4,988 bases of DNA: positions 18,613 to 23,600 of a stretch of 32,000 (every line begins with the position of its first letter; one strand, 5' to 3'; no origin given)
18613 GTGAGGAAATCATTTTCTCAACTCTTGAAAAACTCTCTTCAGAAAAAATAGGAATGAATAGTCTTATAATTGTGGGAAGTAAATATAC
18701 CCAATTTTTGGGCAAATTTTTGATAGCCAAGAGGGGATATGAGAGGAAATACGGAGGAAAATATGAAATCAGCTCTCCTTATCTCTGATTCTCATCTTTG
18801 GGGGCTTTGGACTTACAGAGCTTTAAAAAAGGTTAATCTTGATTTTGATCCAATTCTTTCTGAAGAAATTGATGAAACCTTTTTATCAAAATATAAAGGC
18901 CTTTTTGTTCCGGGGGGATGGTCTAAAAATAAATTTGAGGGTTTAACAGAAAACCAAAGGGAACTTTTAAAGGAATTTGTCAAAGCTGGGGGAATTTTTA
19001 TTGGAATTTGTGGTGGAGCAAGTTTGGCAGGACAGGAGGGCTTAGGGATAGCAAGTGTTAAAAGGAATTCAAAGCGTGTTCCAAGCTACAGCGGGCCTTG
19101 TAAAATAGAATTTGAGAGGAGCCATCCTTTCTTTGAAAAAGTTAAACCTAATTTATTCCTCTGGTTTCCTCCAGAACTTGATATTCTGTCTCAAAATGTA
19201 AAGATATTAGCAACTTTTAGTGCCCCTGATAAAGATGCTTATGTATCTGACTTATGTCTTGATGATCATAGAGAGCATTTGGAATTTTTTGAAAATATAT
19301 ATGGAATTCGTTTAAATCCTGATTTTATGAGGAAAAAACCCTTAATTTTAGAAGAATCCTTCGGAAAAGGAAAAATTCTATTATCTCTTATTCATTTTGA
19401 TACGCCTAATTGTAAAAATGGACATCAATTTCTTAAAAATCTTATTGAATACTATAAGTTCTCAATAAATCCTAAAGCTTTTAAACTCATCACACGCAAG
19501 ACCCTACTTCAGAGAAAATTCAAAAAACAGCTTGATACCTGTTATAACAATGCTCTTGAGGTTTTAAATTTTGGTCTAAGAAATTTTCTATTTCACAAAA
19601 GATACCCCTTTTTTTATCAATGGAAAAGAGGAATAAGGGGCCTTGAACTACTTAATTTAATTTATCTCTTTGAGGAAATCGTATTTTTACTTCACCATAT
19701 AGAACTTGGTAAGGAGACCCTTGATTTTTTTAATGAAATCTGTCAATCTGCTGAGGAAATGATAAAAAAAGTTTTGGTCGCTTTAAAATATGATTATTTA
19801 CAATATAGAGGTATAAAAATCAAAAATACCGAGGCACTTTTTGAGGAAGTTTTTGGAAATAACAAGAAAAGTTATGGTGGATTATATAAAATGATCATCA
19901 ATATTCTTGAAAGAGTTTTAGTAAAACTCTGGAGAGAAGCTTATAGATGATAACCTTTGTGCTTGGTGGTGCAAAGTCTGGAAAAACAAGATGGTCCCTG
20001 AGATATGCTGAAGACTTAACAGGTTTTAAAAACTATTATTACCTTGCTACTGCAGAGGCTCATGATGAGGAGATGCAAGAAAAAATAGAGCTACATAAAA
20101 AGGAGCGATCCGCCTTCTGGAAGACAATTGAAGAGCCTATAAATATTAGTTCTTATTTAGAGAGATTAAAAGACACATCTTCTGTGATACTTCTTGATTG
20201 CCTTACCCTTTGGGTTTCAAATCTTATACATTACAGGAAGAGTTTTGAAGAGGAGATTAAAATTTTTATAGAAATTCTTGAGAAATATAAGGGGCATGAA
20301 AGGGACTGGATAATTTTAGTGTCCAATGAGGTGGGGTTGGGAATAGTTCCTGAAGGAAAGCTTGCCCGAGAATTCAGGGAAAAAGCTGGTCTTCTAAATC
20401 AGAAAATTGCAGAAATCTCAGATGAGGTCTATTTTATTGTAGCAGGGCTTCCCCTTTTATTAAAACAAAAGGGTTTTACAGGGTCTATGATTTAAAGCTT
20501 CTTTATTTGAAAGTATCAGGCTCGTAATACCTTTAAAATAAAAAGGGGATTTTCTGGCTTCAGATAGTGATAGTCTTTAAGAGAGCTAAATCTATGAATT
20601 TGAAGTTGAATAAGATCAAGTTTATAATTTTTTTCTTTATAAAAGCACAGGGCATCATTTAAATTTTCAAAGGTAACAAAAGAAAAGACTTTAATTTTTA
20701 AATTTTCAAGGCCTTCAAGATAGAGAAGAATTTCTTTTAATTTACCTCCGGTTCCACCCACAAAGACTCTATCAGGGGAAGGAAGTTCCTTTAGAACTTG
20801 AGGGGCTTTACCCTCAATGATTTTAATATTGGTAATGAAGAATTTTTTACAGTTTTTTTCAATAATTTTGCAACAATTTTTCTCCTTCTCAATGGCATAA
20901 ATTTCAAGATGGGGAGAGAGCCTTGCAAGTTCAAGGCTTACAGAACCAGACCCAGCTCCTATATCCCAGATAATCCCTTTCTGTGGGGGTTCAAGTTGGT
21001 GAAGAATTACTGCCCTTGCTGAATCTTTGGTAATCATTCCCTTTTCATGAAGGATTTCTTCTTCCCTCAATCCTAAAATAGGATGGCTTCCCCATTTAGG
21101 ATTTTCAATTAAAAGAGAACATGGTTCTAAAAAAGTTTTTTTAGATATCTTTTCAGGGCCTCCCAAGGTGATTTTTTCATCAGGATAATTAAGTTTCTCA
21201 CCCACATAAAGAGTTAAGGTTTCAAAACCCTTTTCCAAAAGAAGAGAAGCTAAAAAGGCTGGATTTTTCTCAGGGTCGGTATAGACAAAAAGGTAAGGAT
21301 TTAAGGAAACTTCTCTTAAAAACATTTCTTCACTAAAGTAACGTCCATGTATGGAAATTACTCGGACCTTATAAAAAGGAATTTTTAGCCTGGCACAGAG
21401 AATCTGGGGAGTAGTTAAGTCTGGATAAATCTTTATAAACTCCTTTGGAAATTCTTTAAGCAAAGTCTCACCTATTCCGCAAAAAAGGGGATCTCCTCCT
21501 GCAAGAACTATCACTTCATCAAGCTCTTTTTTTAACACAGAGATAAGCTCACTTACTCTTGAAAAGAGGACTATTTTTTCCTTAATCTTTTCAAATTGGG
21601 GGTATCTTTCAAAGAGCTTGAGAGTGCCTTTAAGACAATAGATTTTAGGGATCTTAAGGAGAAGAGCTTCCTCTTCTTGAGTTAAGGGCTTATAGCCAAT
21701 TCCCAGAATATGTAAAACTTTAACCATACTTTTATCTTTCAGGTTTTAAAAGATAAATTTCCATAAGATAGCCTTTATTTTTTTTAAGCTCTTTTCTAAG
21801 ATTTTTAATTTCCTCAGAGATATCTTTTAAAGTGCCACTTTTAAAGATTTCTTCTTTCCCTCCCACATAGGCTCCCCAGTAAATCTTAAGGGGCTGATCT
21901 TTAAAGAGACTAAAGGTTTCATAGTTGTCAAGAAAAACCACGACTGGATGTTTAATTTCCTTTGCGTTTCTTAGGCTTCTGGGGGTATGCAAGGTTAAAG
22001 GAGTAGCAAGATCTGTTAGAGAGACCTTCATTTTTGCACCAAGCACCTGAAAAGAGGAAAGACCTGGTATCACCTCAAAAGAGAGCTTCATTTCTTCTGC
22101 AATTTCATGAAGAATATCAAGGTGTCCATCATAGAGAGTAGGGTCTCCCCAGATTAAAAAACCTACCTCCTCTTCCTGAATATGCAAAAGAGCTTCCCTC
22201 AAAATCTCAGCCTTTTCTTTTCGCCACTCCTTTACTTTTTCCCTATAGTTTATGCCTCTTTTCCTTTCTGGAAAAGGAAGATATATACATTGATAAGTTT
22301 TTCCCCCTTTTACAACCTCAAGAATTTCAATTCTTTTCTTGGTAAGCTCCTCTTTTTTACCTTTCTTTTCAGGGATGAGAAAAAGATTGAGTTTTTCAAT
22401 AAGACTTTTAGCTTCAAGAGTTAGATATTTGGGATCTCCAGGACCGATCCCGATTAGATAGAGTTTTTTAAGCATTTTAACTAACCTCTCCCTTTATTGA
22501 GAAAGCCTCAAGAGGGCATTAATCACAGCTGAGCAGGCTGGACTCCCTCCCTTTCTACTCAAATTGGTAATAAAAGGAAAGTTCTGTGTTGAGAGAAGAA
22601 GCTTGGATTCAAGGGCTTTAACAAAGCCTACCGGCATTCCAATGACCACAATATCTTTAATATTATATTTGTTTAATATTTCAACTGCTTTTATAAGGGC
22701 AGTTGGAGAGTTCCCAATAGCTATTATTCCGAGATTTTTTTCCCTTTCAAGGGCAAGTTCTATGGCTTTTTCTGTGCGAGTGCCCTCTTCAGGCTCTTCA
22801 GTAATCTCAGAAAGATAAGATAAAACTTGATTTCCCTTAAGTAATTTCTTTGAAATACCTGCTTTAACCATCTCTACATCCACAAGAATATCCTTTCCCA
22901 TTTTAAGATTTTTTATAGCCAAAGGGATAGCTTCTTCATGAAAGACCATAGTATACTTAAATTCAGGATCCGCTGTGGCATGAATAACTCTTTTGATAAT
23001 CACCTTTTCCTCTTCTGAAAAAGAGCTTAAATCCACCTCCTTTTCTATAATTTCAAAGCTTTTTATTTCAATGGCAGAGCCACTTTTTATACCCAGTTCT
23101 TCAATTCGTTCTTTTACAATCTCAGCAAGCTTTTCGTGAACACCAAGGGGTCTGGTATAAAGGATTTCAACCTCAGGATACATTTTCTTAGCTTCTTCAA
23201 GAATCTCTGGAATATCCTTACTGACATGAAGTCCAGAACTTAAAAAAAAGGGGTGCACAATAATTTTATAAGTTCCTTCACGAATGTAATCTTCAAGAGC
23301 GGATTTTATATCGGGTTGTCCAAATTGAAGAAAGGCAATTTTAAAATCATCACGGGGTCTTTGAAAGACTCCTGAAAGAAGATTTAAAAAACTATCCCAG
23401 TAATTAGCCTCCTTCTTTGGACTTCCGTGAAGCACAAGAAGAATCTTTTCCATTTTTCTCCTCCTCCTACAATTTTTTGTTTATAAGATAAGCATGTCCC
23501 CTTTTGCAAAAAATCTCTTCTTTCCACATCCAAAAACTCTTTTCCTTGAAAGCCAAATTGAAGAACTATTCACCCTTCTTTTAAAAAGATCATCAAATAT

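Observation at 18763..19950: Uncharacterised GATase1/BPL_N-like protein translationally coupled inside the cbi operon between cbiGH and cobU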

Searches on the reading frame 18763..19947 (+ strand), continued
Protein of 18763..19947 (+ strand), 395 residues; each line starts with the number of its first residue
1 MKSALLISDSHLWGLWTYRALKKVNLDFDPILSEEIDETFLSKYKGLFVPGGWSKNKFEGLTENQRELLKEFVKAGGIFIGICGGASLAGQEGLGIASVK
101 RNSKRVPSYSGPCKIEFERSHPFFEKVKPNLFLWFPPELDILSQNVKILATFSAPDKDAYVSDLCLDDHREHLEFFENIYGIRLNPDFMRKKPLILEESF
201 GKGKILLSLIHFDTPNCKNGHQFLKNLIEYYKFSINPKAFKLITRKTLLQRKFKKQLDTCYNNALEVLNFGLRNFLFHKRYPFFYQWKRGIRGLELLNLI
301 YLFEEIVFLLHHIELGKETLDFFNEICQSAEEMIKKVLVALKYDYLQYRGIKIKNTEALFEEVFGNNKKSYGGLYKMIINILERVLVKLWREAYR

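Call 88: find_encoding_contigs(protein=P0242, flank=6000, max_places=2)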
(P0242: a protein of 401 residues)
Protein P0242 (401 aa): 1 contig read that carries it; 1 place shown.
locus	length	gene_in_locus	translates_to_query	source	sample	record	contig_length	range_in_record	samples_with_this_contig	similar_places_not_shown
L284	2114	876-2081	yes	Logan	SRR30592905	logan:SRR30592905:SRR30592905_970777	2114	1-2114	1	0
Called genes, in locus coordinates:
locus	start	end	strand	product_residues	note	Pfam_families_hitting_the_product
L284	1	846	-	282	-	?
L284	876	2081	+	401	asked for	PF09825:BPL_N (weak)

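Call 89: find_encoding_contigs(protein=P0166, flank=6000, max_places=2)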
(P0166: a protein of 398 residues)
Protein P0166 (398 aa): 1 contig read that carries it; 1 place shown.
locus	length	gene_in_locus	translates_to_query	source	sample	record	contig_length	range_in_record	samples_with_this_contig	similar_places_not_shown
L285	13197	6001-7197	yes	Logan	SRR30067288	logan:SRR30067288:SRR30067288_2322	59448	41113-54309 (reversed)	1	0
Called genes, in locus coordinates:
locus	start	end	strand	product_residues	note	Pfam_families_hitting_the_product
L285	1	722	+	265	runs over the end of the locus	PF01925:TauE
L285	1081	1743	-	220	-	PF00551:Formyl_trans_N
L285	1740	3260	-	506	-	PF00590:TP_methylase, PF24158:DUF7409 (faint), PF02602:HEM4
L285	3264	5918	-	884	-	PF00133:tRNA-synt_1, PF09334:tRNA-synt_1g, PF13603:tRNA-synt_1_2, PF09334:tRNA-synt_1g (weak), PF08264:Anticodon_1, PF10458:Val_tRNA-synt_C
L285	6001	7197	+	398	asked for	PF07685:GATase_3 (faint), PF09825:BPL_N (weak)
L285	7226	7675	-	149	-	PF22381:Staph_reg_Sar_Rot, PF01047:MarR, PF12802:MarR_2, PF13463:HTH_27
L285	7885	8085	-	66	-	-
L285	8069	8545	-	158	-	PF06414:Zeta_toxin (faint)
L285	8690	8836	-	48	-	-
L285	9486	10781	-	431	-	PF00919:UPF0004, PF04055:Radical_SAM, PF18693:TRAM_2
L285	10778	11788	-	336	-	PF04055:Radical_SAM, PF16199:Radical_SAM_C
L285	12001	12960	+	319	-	PF00106:adh_short (weak), PF01073:3Beta_HSD, PF01370:Epimerase, PF02719:Polysacc_synt_2 (faint), PF04321:RmlD_sub_bind, PF07993:NAD_binding_4 (faint), PF16363:GDP_Man_Dehyd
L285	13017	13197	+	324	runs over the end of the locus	PF01073:3Beta_HSD, PF01370:Epimerase, PF02719:Polysacc_synt_2, PF04321:RmlD_sub_bind, PF05368:NmrA (faint), PF07993:NAD_binding_4 (faint), PF16363:GDP_Man_Dehyd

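Call 90: find_encoding_contigs(protein=P0161, flank=6000, max_places=2)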
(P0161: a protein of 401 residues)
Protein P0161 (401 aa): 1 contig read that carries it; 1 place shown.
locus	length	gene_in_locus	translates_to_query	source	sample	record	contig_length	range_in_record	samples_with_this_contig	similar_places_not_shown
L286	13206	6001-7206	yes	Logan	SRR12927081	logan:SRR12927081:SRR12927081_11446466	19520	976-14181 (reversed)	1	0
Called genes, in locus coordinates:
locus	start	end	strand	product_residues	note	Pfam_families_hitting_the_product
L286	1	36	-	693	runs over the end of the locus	PF03477:ATP-cone, PF13597:NRDD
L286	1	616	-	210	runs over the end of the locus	PF13353:Fer4_12, PF04055:Radical_SAM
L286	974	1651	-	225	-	PF00551:Formyl_trans_N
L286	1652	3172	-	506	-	PF00590:TP_methylase, PF02602:HEM4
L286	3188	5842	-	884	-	PF00133:tRNA-synt_1, PF01406:tRNA-synt_1e (faint), PF09334:tRNA-synt_1g, PF13603:tRNA-synt_1_2, PF09334:tRNA-synt_1g, PF08264:Anticodon_1, PF10458:Val_tRNA-synt_C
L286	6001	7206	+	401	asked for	PF09825:BPL_N (weak)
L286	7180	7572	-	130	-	PF12092:DUF3568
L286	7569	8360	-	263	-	PF01966:HD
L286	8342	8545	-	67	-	-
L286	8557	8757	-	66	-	-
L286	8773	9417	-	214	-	PF00565:SNase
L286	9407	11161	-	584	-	PF03979:Sigma70_r1_1, PF00140:Sigma70_r1_2, PF04542:Sigma70_r2, PF04539:Sigma70_r3, PF04545:Sigma70_r4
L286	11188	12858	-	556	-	PF01807:Zn_ribbon_DnaG, PF08275:DNAG_N, PF01751:Toprim, PF13155:Toprim_2, PF13362:Toprim_3, PF13662:Toprim_4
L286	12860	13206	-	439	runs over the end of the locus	?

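Call 104: find_homologous_proteins(query=A2, lengths=longer, max_evalue=1e-15)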
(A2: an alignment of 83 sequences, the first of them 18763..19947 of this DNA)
Query A2 (83 sequences) (395 aa, profile of the alignment): 1 proteins with E <= 1e-15 among 8000 candidates. Only proteins of 866 to 2470 residues were searched; long proteins share words by chance and can crowd out relatives, so finding none is weak evidence.
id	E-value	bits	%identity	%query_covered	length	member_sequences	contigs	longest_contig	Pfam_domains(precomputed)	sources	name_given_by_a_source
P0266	5.0e-121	423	35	99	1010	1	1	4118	PF00590.26,PF01890.22,PF09825.16,PF11760.14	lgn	-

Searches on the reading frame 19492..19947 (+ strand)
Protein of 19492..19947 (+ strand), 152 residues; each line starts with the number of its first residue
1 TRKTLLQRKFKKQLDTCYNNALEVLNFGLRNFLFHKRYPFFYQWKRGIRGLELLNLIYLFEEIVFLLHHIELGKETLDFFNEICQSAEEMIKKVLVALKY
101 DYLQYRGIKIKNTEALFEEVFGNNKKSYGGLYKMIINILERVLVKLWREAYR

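Call 81: predict_structure(alignment_id=A3)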
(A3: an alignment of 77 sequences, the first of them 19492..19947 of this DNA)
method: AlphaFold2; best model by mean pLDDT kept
length: 152 residues; sequences in the alignment: 77
mean_pLDDT: 93.1   pTM: 0.85
mean pLDDT of the five models: 93.1, 91.9, 91.8, 91.5, 91.3
residues with pLDDT >= 90: 132; 70-90: 19; 50-70: 1; < 50: 0
segments of 3 or more residues with pLDDT < 50: none
pLDDT, mean of each block of 10 residues (from residue 1): 89 94 96 93 94 96 95 94 87 94 92 93 89 95 96 90
secondary structure, 60 per line:
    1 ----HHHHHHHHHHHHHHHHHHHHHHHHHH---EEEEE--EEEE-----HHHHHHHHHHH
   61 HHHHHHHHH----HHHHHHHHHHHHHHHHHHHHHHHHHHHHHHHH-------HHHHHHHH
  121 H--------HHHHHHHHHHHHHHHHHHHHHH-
elements in order: H5-30 E34-38 E41-44 H50-69 H74-105 H113-121 H130-151

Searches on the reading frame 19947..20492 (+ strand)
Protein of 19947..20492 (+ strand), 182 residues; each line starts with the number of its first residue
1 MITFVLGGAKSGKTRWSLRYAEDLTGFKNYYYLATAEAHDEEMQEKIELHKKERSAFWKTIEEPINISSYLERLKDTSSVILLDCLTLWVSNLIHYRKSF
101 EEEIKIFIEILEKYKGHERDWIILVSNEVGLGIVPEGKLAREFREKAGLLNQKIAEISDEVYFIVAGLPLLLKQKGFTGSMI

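Call 4: search_protein_families(library=pfam, proteins=[window:19947-20492:+], max_evalue=0.1)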
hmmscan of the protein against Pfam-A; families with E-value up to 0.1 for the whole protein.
window:19947-20492:+ (182 aa): 3 families
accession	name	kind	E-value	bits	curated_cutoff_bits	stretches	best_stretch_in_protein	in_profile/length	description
PF02283.22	CobU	-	2.9e-53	180.3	27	1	3-170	1-166/168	Cobinamide kinase / cobinamide phosphate guanyltransferase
PF01637.24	ATPase_2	-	0.00061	20.1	33.2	1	2-84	22-117/225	ATPase domain predominantly from Archaea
PF08730.15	Rad33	-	0.029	14.8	21.7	1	20-102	47-123/165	Rad33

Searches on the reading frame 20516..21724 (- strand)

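Call 4: search_protein_families(library=pfam, proteins=[window:20516-21724:-], max_evalue=0.1)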
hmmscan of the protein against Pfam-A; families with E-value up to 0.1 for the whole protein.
window:20516-21724:- (402 aa): 12 families
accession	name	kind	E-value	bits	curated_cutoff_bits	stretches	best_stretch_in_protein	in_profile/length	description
PF00590.25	TP_methylase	-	2.5e-11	44.3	27.8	1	12-186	13-204/212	Tetrapyrrole (Corrin/Porphyrin) Methylases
PF02390.23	Methyltransf_4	-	2e-07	31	24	1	250-316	3-69/173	Putative methyltransferase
PF05175.20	MTS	-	1.6e-06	28.4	23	1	234-305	17-88/170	Methyltransferase small domain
PF13847.12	Methyltransf_31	-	4e-05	23.8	27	1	252-314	7-69/145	Methyltransferase domain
PF02527.21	GidB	-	0.00013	21.8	27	1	244-309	45-109/184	rRNA small subunit methyltransferase G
PF09445.16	Methyltransf_15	-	0.00083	19.4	22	1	251-314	3-65/165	RNA cap guanine-N2 methyltransferase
PF13649.12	Methyltransf_25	-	0.00086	20.4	27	1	252-319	1-67/97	Methyltransferase domain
PF03602.21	Cons_hypoth95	-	0.0011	19.1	24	1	234-318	26-111/182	Conserved hypothetical protein 95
PF01189.24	Methyltr_RsmB-F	-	0.0017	18.5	27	1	243-314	3-75/199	16S rRNA methyltransferase RsmB/F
PF02475.24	TRM5-TYW2_MTfase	-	0.0033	17.8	28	1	251-322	39-110/164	TRM5/TYW2 methyltransferase domain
PF12847.13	Methyltransf_18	-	0.024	15.1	27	1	248-332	14-98/151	Methyltransferase domain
PF01135.25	PCMT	-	0.035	14.3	20.3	1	237-327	62-153/210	Protein-L-isoaspartate(D-aspartate) O-methyltransferase (PCMT)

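Call 10: search_protein_families(library=ncbifam, proteins=[window:20516-21724:-], max_evalue=1e-10)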
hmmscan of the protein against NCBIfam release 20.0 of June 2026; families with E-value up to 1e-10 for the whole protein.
window:20516-21724:- (402 aa): 11 families
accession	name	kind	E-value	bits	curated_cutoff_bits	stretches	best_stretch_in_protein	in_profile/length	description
NF006138.0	PRK08287.1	equivalog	8.6e-39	133.3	210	1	220-398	2-181/189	decarboxylating cobalt-precorrin-6B (C(15))-methyltransferase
TIGR02467.1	CbiE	equivalog_domain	1e-37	129.6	92.9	1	13-204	11-203/204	precorrin-6y C5,15-methyltransferase (decarboxylating) subunit CbiE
TIGR02469.1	CbiT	equivalog_domain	1e-31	109.8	78.3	1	231-337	2-109/124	precorrin-6Y C5,15-methyltransferase (decarboxylating) subunit CbiT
NF005640.0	PRK07402.1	equivalog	5.6e-28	97.8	219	1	231-398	26-195/200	precorrin-6Y C5,15-methyltransferase subunit CbiT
NF001556.0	PRK00377.1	equivalog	1.2e-27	97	238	1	226-398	18-194/198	cobalt-precorrin-6Y C(15)-methyltransferase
NF004456.0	PRK05787.1-4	equivalog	1.3e-19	70.9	247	1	15-196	16-189/201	cobalt-precorrin-7 (C(5))-methyltransferase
NF004454.0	PRK05787.1-1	equivalog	2.8e-16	59.7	354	1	6-186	4-179/201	cobalt-precorrin-7 (C(5))-methyltransferase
NF004458.0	PRK05787.2-1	equivalog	6.8e-15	55.1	324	1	8-193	7-179/195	cobalt-precorrin-7 (C(5))-methyltransferase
NF004461.0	PRK05787.2-4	equivalog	9.5e-14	51.5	187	1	63-195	55-177/191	cobalt-precorrin-7 (C(5))-methyltransferase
NF004459.0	PRK05787.2-2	equivalog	3.2e-13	49.8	298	1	45-198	42-201/210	cobalt-precorrin-7 (C(5))-methyltransferase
NF004460.0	PRK05787.2-3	equivalog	3.5e-12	46.3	291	1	45-198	45-197/207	cobalt-precorrin-7 (C(5))-methyltransferase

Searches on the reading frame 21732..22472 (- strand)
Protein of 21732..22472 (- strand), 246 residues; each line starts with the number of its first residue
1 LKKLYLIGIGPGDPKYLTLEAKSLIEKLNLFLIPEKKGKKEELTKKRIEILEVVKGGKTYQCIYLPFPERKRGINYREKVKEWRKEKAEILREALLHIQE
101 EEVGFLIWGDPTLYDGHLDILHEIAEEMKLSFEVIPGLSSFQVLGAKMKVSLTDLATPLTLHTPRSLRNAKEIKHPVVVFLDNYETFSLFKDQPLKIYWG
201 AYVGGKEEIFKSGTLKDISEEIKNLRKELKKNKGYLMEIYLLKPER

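Call 4: search_protein_families(library=pfam, proteins=[window:21732-22472:-], max_evalue=0.1)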
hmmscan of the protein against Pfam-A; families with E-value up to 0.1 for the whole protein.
window:21732-22472:- (246 aa): 1 family
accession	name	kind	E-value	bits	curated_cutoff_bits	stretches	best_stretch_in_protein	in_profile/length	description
PF00590.25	TP_methylase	-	4.7e-26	92.5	27.8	1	3-217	1-210/212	Tetrapyrrole (Corrin/Porphyrin) Methylases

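Call 10: search_protein_families(library=ncbifam, proteins=[window:21732-22472:-], max_evalue=1e-10)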
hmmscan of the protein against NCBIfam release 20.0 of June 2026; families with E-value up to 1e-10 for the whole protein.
window:21732-22472:- (246 aa): 10 families
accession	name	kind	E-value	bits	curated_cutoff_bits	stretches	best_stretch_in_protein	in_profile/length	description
TIGR02434.1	CobF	equivalog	2.1e-66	224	195.8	1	2-243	1-249/250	precorrin-6A synthase (deacetylating)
TIGR01467.1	cobI_cbiL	equivalog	1.3e-21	77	163.25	1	2-160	1-149/230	precorrin-2 C(20)-methyltransferase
NF004059.0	PRK05576.1-2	equivalog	3e-15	56.6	274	1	3-152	3-140/236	cobalt-factor II C(20)-methyltransferase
NF004062.0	PRK05576.1-5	equivalog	2e-13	50.2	194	1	3-158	2-139/219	cobalt-factor II C(20)-methyltransferase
NF004455.0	PRK05787.1-3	equivalog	2.5e-13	50.1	258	0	84-173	54-142/221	cobalt-precorrin-7 (C(5))-methyltransferase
NF004460.0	PRK05787.2-3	equivalog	3.5e-13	49.6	291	1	4-168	2-133/207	cobalt-precorrin-7 (C(5))-methyltransferase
TIGR02467.1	CbiE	equivalog_domain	1.6e-12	47.3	92.9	0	80-182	36-146/204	precorrin-6y C5,15-methyltransferase (decarboxylating) subunit CbiE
NF004459.0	PRK05787.2-2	equivalog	3e-12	46.6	298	0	91-166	60-135/210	cobalt-precorrin-7 (C(5))-methyltransferase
NF004058.0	PRK05576.1-1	equivalog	9.8e-12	44.8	239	1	3-175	3-162/221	cobalt-factor II C(20)-methyltransferase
NF004462.0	PRK05787.2-5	equivalog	1e-11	44.9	360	0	81-164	70-151/228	cobalt-precorrin-7 (C(5))-methyltransferase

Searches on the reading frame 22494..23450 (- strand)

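Call 4: search_protein_families(library=pfam, proteins=[window:22494-23450:-], max_evalue=0.1)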
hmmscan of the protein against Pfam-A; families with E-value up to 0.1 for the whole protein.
window:22494-23450:- (318 aa): 3 families
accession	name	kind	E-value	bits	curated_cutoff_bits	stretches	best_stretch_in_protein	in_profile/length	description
PF02570.20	CbiC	-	1.6e-58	198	22.5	1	127-315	2-195/196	Precorrin-8X methylmutase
PF01903.22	CbiX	-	8.1e-23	81.2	22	1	8-114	1-106/106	CbiX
PF06180.16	CbiK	-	0.012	15.4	26.2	1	1-83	142-220/262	Cobalt chelatase (CbiK)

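Call 10: search_protein_families(library=ncbifam, proteins=[window:22494-23450:-], max_evalue=1e-10)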
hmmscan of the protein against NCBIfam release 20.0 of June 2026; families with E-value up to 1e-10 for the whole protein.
window:22494-23450:- (318 aa): 9 families
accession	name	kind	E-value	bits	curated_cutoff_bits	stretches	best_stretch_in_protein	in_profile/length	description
NF004901.0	PRK06264.1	equivalog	1.5e-45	155.8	261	1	122-317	16-207/212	cobalt-precorrin-8 methylmutase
NF004620.0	PRK05954.1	equivalog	7e-44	149.9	264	1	127-317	8-199/205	precorrin-8X methylmutase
NF004057.0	PRK05575.1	equivalog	3.1e-43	147.8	311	1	121-315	4-202/207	precorrin-8X methylmutase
NF006136.0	PRK08285.1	equivalog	9.1e-39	133.3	276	1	121-314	6-205/209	precorrin-8X methylmutase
NF006137.0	PRK08286.1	equivalog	8.9e-38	130.1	294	1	121-314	4-207/214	cobalt-precorrin-8 methylmutase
NF004449.0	PRK05782.1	equivalog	6.7e-34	117.4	298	1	2-317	5-330/333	bifunctional sirohydrochlorin cobalt chelatase/precorrin-8X methylmutase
NF004619.0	PRK05953.1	equivalog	2.2e-27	95.9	278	1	128-317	7-197/208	precorrin-8X methylmutase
NF033198.0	F430_CfbA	equivalog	3.5e-21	75.4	120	1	3-118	2-122/122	sirohydrochlorin nickelochelatase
NF002090.2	PRK00923.1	subfamily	3.6e-19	69.1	120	1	3-118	3-128/129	sirohydrochlorin nickelochelatase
